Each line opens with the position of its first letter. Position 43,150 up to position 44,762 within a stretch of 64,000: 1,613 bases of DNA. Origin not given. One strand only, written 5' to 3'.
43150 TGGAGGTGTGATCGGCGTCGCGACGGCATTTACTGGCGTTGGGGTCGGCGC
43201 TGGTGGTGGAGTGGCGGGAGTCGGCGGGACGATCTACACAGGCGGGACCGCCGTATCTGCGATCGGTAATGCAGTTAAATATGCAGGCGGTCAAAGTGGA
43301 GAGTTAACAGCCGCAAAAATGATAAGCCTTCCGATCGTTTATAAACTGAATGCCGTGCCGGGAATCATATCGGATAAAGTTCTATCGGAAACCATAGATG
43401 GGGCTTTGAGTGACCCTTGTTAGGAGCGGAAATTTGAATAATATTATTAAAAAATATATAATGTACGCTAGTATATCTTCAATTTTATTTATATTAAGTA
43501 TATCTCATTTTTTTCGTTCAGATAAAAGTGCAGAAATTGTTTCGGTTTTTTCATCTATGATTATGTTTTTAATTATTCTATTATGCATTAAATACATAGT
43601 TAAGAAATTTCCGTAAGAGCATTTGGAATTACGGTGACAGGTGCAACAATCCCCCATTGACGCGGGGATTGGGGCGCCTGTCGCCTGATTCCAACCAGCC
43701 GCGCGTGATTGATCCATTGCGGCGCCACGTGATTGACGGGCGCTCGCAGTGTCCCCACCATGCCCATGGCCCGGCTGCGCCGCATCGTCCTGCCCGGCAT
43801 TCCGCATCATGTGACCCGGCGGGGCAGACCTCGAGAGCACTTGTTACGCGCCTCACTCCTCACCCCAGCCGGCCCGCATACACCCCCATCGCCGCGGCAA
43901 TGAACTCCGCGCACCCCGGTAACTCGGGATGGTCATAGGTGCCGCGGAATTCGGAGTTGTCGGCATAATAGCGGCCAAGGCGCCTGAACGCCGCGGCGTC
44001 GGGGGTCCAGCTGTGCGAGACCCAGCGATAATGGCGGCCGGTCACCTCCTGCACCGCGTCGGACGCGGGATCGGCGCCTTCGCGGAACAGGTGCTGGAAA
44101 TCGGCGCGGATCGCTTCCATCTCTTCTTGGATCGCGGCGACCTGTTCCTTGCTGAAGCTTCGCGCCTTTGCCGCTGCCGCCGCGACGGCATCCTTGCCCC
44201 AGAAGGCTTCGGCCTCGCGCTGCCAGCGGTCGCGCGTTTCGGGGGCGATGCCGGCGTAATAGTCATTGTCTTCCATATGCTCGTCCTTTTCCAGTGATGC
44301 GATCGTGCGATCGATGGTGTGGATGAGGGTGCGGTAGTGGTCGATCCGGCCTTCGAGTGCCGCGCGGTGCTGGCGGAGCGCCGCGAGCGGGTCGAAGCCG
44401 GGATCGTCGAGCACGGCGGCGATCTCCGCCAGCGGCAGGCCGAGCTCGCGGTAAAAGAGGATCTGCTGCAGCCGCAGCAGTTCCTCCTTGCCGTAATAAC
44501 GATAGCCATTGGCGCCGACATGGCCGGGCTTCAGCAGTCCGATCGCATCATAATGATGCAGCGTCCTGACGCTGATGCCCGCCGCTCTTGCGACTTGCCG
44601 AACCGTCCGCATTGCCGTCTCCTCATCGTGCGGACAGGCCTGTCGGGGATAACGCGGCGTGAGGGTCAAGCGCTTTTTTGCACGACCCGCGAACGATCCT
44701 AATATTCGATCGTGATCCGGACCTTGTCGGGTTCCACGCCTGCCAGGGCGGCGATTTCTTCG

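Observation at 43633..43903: Amputated RAYT/IS200-like transposase and its hairpin right behind the toxin-immunity pair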

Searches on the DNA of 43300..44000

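Call 21: search_rna_families(source=window, start=43300, end=44000, threshold=evalue, max_evalue=1)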
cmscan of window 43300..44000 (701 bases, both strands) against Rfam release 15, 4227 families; matches with E-value up to 1: 0.
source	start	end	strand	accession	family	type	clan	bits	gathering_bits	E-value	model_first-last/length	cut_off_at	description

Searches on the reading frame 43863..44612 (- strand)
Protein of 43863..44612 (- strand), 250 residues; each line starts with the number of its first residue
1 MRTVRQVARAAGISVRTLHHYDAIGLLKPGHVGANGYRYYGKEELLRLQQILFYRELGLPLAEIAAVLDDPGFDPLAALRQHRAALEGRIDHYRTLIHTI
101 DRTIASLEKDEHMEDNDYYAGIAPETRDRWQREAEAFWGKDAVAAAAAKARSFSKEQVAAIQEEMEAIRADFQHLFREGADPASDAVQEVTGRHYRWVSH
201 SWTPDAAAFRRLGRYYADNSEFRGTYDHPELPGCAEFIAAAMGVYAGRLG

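Call 49: search_protein_families(library=pfam, max_evalue=0.01, proteins=[window:43863-44612:-])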
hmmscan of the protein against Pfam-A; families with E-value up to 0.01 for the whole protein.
window:43863-44612:- (250 aa): 5 families
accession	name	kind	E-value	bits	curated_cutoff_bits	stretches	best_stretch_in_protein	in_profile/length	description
PF07739.18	TipAS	-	6.5e-28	98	23.8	1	131-245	2-117/117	TipAS antibiotic-recognition domain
PF13411.12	MerR_1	-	1.7e-16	60.5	21.6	1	3-69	2-67/69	MerR HTH family regulatory protein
PF00376.29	MerR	-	1.2e-13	51.1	28.2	1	3-40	1-38/38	MerR family regulatory protein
PF09278.17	MerR-DNA-bind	-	3.8e-09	37.5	25.4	1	47-101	3-63/65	MerR, DNA binding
PF13384.12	HTH_23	-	0.00011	22.3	24.6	0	43-69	3-28/50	Homeodomain-like domain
